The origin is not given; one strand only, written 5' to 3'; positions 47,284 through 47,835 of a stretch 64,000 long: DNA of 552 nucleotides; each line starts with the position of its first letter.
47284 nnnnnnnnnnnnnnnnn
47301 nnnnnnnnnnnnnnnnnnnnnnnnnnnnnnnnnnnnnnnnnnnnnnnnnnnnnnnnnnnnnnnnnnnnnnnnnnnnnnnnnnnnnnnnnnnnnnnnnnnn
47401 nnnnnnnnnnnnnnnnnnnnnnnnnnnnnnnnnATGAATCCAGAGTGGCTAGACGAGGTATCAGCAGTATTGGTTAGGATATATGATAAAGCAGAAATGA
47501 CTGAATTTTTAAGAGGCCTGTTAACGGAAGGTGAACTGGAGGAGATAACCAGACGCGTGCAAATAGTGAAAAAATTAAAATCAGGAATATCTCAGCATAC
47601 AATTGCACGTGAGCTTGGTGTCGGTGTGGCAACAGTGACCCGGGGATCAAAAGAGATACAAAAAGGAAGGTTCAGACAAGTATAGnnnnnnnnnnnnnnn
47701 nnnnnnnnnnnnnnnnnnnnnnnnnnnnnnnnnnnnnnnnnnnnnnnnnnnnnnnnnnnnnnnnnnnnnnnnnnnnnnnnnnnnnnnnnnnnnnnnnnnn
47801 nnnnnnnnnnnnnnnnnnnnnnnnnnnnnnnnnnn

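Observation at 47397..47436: E. coli trpO-like palindromic operator embedded in the promoter of a YerC/YecD (TrpR-like) gene; near-leaderless transcript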

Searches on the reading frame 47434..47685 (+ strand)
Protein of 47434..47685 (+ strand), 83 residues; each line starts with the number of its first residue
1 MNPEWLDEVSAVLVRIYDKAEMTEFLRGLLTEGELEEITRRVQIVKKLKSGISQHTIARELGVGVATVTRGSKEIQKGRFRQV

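Call 5: search_protein_families(library=pfam, proteins=[window:47434-47685:+])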
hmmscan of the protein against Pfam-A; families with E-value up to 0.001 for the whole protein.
window:47434-47685:+ (83 aa): 2 families
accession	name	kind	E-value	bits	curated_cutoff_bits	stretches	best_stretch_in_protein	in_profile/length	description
PF01371.25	Trp_repressor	-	1.6e-16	60.5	27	1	6-78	3-76/88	Trp repressor protein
PF13384.12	HTH_23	-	2.5e-05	24.4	24.6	1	38-70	4-36/50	Homeodomain-like domain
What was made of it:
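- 47434..47685 (+): trpR-like gene, 83 aa. Pfam PF01371, 60.5 bits (call 5).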

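Call 6: search_protein_families(library=ncbifam, proteins=[window:47434-47685:+], max_evalue=0.01)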
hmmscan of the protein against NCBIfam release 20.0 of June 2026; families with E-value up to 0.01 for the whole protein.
window:47434-47685:+ (83 aa): 2 families
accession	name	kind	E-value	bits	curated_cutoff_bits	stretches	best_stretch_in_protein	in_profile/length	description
TIGR01321.1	TrpR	equivalog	1.9e-13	50.6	67.25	1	11-76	14-80/94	trp operon repressor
TIGR02531.1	yecD_yerC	hypoth_equivalog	4.1e-07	30.4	42.2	1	5-78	4-77/88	YerC/YecD family TrpR-related protein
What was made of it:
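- On YerC/YecD = HisR: 30.4 bits against 42.2 (call 6).
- The protein misses the NCBIfam TrpR equivalog cut-off (50.6 bits against 67.25; call 6).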

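Call 11: find_homologous_proteins(query=window:47434-47685:+)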
Query window:47434-47685:+ (83 aa): 484 proteins with E <= 0.001 among 487 candidates; the best 120 are listed.
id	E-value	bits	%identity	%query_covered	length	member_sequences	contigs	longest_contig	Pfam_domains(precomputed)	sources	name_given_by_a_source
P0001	7.6e-45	168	100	100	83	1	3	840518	PF01371.26,PF13384.13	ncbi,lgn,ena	-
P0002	1.2e-39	151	92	100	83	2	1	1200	PF01371.26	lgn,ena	-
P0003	2.0e-34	135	80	100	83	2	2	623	PF01371.26,PF13384.13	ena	-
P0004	8.7e-32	126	77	100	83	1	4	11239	PF01371.26,PF13384.13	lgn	-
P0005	1.3e-31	126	76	100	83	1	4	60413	PF01371.26,PF13384.13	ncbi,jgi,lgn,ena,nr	ncbi:helix-turn-helix domain-containing protein [Candidatus Woesebacteria bacterium]|jgi:TrpR family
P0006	3.1e-31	124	75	100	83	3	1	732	PF01371.26,PF13384.13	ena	-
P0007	3.5e-31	124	75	100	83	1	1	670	PF01371.26,PF13384.13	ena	-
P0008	9.9e-31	123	76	100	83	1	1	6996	PF01371.26,PF13384.13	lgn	-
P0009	1.2e-30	123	72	100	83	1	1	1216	PF01371.26,PF13384.13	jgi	jgi:TrpR family trp operon transcriptional repressor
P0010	2.7e-30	122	73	100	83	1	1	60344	PF01371.26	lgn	-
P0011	2.7e-30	121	72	100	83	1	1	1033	PF01371.26,PF13384.13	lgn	-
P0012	8.5e-30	120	72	100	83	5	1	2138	PF01371.26,PF13384.13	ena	-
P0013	8.7e-30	120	73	100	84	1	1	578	PF01371.26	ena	-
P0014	8.9e-30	120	70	100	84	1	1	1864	PF01371.26,PF13384.13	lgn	-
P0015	9.4e-30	120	72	100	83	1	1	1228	PF01371.26,PF13384.13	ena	-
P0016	1.2e-29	119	72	100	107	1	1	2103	PF01371.26,PF13384.13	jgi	jgi:TrpR family transcriptional regulator, trp operon repressor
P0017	1.5e-29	119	71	100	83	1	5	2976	PF01371.26,PF13384.13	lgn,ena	-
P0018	3.1e-29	118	71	100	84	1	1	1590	PF01371.26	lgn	-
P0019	5.0e-29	117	72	100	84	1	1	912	PF01371.26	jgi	jgi:TrpR family transcriptional regulator, trp operon repressor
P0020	8.1e-29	117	70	100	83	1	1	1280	PF01371.26,PF13384.13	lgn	-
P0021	2.3e-28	115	73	95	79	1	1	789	PF01371.26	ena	-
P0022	2.4e-27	112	67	100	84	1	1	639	PF01371.26,PF13384.13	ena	-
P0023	4.2e-27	111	66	100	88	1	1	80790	PF01371.26,PF13384.13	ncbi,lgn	-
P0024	4.2e-27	111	66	100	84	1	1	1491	PF01371.26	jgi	jgi:TrpR family trp operon transcriptional repressor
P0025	3.4e-26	109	72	94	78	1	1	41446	PF01371.26,PF13384.13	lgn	-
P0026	3.6e-25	105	69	94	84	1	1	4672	PF01371.26,PF13384.13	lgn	-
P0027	7.0e-25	104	65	100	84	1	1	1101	PF01371.26,PF13384.13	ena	-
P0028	9.5e-25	104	68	92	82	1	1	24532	PF01371.26,PF13384.13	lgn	-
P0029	1.3e-24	104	71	94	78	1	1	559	PF01371.26,PF13384.13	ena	-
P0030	1.7e-24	103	71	94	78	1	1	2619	PF01371.26,PF13384.13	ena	-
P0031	4.2e-24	102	66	99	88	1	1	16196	PF01371.26,PF13384.13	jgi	jgi:TrpR family trp operon transcriptional repressor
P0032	1.2e-23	100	67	94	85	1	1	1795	PF01371.26,PF13384.13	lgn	-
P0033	1.2e-23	100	64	94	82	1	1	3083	PF01371.26,PF13384.13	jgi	jgi:TrpR family trp operon transcriptional repressor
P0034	2.8e-23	99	65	100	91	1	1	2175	PF01371.26,PF13384.13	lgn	-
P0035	2.8e-23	99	63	94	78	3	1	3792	PF01371.26,PF13384.13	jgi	jgi:TrpR family trp operon transcriptional repressor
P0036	4.8e-23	99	64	100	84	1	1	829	PF01371.26,PF13384.13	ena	-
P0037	5.5e-23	98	64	100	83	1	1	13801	PF01371.26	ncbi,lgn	-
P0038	6.2e-23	98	65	99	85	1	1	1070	PF01371.26,PF13384.13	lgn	-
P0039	6.8e-23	98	61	100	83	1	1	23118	PF01371.26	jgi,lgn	-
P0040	7.3e-23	98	65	94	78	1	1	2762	PF01371.26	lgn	-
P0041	7.4e-23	98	66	92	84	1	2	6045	PF01371.26,PF13384.13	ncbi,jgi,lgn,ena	-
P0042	9.1e-23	98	67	94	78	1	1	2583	PF01371.26,PF13384.13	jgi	jgi:TrpR family trp operon transcriptional repressor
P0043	1.3e-22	97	60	100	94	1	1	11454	PF01371.26,PF13384.13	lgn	-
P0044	1.8e-22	97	61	100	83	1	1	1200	PF01371.26,PF13384.13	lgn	-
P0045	1.9e-22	97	59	95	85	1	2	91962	PF01371.26,PF13384.13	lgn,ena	-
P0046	2.0e-22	97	64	100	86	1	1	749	PF01371.26,PF13384.13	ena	-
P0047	2.8e-22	96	64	94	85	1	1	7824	PF01371.26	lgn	-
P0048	3.2e-22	96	66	95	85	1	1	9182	PF01371.26,PF13384.13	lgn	-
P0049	3.8e-22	96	63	95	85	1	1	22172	PF01371.26,PF13384.13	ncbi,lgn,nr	ncbi:helix-turn-helix domain-containing protein [Candidatus Gottesmanbacteria bacterium]|nr:helix-tu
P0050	4.2e-22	96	66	96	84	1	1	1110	PF01371.26,PF13384.13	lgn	-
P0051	4.7e-22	95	63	96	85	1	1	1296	PF01371.26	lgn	-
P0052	4.8e-22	95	59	100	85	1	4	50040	PF01371.26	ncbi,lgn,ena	-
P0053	6.7e-22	95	60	100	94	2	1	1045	PF01371.26,PF13384.13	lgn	-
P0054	7.5e-22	95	63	96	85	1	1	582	PF01371.26,PF13384.13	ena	-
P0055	8.0e-22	95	60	99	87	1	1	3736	PF01371.26,PF13384.13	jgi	jgi:TrpR family transcriptional regulator, trp operon repressor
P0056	8.0e-22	95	60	100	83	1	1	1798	PF01371.26,PF13384.13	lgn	-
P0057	1.0e-21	94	60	100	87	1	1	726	PF01371.26,PF13384.13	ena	-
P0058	1.1e-21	94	62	95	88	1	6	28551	PF01371.26,PF13384.13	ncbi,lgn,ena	ncbi:MAG: YerC/YecD family TrpR-related protein [Patescibacteria group bacterium]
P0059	1.1e-21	94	60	100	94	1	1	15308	PF01371.26,PF13384.13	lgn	-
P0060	1.2e-21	94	81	75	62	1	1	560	PF01371.26,PF13384.13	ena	-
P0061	1.3e-21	94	60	100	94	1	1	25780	PF01371.26,PF13384.13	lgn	-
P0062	1.4e-21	94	69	86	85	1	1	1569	PF01371.26,PF13384.13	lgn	-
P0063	1.5e-21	94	63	100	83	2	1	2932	PF01371.26,PF13384.13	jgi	jgi:TrpR family trp operon transcriptional repressor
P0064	1.7e-21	94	63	100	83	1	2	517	PF01371.26,PF13384.13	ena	-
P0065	1.7e-21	94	61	100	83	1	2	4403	PF01371.26,PF13384.13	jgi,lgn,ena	-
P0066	1.8e-21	93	60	100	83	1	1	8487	PF01371.26,PF13384.13,PF02796.22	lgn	-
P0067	2.0e-21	93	62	94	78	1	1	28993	PF01371.26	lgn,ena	-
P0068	2.1e-21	93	63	94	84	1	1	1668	PF01371.26,PF13384.13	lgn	-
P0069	2.2e-21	93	63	99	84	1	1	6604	PF01371.26,PF13384.13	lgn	-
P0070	2.6e-21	93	61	96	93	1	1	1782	PF01371.26,PF13384.13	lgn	-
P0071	2.6e-21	93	59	100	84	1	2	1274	PF01371.26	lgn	-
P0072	2.6e-21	93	60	100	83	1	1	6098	PF01371.26,PF13384.13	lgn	-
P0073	2.9e-21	93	67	90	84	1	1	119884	PF01371.26,PF13384.13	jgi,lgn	-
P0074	3.4e-21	93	60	100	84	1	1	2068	PF01371.26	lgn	-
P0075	3.4e-21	93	68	86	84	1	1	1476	PF01371.26,PF13384.13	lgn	-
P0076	3.7e-21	93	77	75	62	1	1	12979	PF01371.26,PF13384.13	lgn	-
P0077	4.0e-21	92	59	96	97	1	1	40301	PF01371.26,PF13384.13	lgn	-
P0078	5.0e-21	92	59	100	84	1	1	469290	PF01371.26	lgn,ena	-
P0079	5.2e-21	92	66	92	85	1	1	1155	PF01371.26,PF13384.13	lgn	-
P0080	5.4e-21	92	61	96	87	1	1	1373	PF01371.26,PF13384.13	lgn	-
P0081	5.6e-21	92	61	100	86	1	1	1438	PF01371.26,PF13384.13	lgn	-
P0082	5.8e-21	92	61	100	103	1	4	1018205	PF01371.26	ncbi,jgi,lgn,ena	-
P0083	6.0e-21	92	74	78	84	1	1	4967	PF01371.26,PF13384.13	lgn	-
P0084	7.7e-21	92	59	100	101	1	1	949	PF01371.26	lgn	-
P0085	8.1e-21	91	59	100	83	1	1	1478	PF01371.26,PF13384.13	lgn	-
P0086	8.7e-21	91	57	100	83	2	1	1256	PF01371.26,PF13384.13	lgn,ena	-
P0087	8.9e-21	91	63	100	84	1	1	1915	PF01371.26,PF13384.13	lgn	-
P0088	8.9e-21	91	65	95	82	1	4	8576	PF01371.26,PF13384.13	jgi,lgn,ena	-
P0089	9.1e-21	91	57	99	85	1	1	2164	PF01371.26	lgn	-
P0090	9.5e-21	91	57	100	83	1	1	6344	PF01371.26,PF13384.13,PF13518.13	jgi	jgi:TrpR family transcriptional regulator, trp operon repressor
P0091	9.6e-21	91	59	100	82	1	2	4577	PF01371.26,PF13384.13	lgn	-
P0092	9.6e-21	91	56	99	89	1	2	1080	PF01371.26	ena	-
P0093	9.7e-21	91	64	94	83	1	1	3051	PF01371.26,PF13384.13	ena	-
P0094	1.0e-20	91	64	98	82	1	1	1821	PF01371.26,PF13384.13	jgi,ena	-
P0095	1.0e-20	91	63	94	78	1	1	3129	PF01371.26,PF13384.13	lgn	-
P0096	1.2e-20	91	60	100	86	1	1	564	PF01371.26,PF13384.13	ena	-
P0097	1.2e-20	91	63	94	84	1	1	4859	PF01371.26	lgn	-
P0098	1.3e-20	91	59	96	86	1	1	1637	PF01371.26,PF13384.13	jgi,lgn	jgi:TrpR family trp operon transcriptional repressor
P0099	1.3e-20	91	61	100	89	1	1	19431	PF01371.26,PF13384.13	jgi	jgi:TrpR family trp operon transcriptional repressor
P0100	1.4e-20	91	58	100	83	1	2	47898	PF01371.26,PF13384.13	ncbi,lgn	-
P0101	1.4e-20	91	63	94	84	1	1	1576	PF01371.26,PF13384.13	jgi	jgi:TrpR family trp operon transcriptional repressor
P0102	1.5e-20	91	60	96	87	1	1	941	PF01371.26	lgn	-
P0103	1.5e-20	91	60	100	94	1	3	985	PF01371.26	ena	-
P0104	1.5e-20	91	59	94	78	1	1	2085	PF01371.26,PF13384.13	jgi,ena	-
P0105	1.7e-20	90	63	94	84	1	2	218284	PF01371.26,PF13384.13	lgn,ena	-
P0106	1.7e-20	90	55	100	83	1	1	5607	PF01371.26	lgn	-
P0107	1.7e-20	90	55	100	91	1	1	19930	PF01371.26,PF13384.13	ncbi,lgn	-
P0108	1.9e-20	90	64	94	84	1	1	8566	PF01371.26,PF13384.13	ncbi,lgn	-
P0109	1.9e-20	90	60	99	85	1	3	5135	PF01371.26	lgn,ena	-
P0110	1.9e-20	90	58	100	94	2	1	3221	PF01371.26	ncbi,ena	-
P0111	2.2e-20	90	68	86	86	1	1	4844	PF01371.26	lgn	-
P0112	2.2e-20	90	58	100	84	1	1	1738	PF01371.26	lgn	-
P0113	2.3e-20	90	62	94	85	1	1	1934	PF01371.26,PF13384.13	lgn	-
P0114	2.3e-20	90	63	94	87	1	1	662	PF01371.26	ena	-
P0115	2.4e-20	90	54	99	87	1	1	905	PF01371.26,PF13384.13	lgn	-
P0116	2.4e-20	90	63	92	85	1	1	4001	PF01371.26,PF13384.13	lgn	-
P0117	2.4e-20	90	61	96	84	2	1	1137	PF01371.26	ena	-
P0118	2.4e-20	90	63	94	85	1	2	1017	PF01371.26,PF13384.13,PF02796.22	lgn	-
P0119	2.8e-20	90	65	90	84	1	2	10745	PF01371.26,PF13384.13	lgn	-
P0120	3.0e-20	90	59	99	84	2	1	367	PF01371.26,PF13384.13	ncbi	-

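Call 14: find_related_loci(query=A1, collection=genome_contigs, flank=4000)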
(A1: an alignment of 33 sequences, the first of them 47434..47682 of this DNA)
Query A1 (83 aa) in genome_contigs; peptide patterns used: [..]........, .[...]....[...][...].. (x = any residue, [..] = any of these).
200 stretches matched a pattern; 179 encode a relative of the query (tblastn E <= 1e-3); the best 80 are kept; 80 distinct loci.
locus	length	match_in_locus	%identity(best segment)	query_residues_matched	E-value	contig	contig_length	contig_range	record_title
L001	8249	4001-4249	76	1-83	6e-38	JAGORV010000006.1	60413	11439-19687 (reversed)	Candidatus Woesebacteria bacterium isolate Gw_Eff_bin_29 Gw_Eff_718_length_60413_cov_7.445875, whole genome shotgun sequ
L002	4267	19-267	73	1-83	6e-37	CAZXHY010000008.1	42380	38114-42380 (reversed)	MAG TPA_asm: uncultured Gammaproteobacteria bacterium isolate ERP113451_co3_13 genome assembly, contig: NODE_530_length_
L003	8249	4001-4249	66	1-83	2e-33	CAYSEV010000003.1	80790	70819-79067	MAG TPA_asm: uncultured Gammaproteobacteria bacterium isolate SRP342105_co1_249 genome assembly, contig: NODE_373_length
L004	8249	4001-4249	55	1-83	1e-28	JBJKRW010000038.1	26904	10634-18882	MAG: Microgenomates group bacterium isolate Bin_68 S1Ck127_827116_flag_1_multi_6.0000_len_26904, whole genome shotgun se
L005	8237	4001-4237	63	5-83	9e-28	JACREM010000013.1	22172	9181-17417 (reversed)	MAG: Candidatus Gottesmanbacteria bacterium isolate NC_groundwater_1699_Pr3_B-0.1um_43_117 SR-2_scaffold_141_318345, who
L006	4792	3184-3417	64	6-83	2e-27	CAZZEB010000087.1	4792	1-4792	MAG TPA_asm: uncultured Gammaproteobacteria bacterium isolate SRP342105_co1_364 genome assembly, contig: NODE_25635_leng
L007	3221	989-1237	58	1-83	2e-27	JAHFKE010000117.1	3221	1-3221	MAG: Candidatus Levyibacteriota bacterium isolate nzgw402 NODE_45340_length_3222_cov_3.484037, whole genome shotgun sequ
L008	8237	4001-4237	62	5-83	2e-27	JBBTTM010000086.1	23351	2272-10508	MAG: Patescibacteria group bacterium isolate H52-bin113_1 H52_bin113_1_000000000086, whole genome shotgun sequence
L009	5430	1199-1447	59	1-83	3e-27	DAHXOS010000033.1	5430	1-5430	MAG TPA_asm: bacterium isolate clean1861 k141_386641, whole genome shotgun sequence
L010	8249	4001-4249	55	1-83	5e-27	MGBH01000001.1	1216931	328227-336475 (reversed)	MAG: Candidatus Roizmanbacteria bacterium RIFOXYA2_FULL_38_14 RIFOXYA2_FULL_OP11_Roizmanbacteria_38_14, whole genome sho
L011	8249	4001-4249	59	1-83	6e-27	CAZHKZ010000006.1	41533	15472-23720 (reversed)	MAG TPA_asm: uncultured Gammaproteobacteria bacterium isolate SRP278252_co2_13 genome assembly, contig: NODE_1681_length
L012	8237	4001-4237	57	5-83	1e-26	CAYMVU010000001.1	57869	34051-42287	MAG TPA_asm: uncultured Gammaproteobacteria bacterium isolate SRP093185_co1_18 genome assembly, contig: NODE_198_length_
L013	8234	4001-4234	62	6-83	2e-26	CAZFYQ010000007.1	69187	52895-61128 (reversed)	MAG TPA_asm: uncultured Gammaproteobacteria bacterium isolate SRP200132_co1_341 genome assembly, contig: NODE_537_length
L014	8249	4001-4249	57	1-83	2e-26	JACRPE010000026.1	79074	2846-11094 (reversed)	MAG: Candidatus Roizmanbacteria bacterium isolate NC_groundwater_1979_Pr3_S-0.2um_40_30 scaffold_764851, whole genome sh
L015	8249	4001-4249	57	1-83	1e-26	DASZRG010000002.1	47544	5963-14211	MAG TPA_asm: Patescibacteria group bacterium isolate SMAG_U6018 k141_59907, whole genome shotgun sequence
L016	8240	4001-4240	61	2-83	2e-26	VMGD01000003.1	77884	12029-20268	MAG: Microgenomates group bacterium Gr01-1014_7 G01um10147_scaffold_96, whole genome shotgun sequence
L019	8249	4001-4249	58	1-83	3e-26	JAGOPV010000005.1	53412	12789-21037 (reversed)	MAG: Candidatus Levyibacteriota bacterium isolate Gw_Eff_bin_218 Gw_Eff_945_length_53412_cov_10.449826, whole genome sho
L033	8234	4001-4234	59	6-83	4e-25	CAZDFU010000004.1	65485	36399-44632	MAG TPA_asm: uncultured Gammaproteobacteria bacterium isolate binchicken_co251_985 genome assembly, contig: NODE_623_len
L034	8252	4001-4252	60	1-83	6e-25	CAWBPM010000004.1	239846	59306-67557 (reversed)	MAG: Candidatus Levybacteria bacterium isolate MFD01476.bin.1.72 genome assembly, contig: contig_74474, whole genome sho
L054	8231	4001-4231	53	7-83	3e-24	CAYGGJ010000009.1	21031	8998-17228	MAG TPA_asm: uncultured Gammaproteobacteria bacterium isolate ERP113451_co1_192 genome assembly, contig: NODE_2900_lengt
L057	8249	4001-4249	52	1-83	8e-24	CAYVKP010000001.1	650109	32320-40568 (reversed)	MAG TPA_asm: uncultured Gammaproteobacteria bacterium isolate SRP200132_co1_547 genome assembly, contig: NODE_2_length_6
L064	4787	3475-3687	61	13-83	1e-23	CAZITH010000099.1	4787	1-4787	MAG TPA_asm: uncultured Gammaproteobacteria bacterium isolate SRP135725_co1_94 genome assembly, contig: NODE_28701_lengt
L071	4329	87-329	53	2-83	4e-23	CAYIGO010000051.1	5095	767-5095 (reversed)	MAG TPA_asm: uncultured Gammaproteobacteria bacterium isolate ERP119705_co22_108 genome assembly, contig: NODE_12387_len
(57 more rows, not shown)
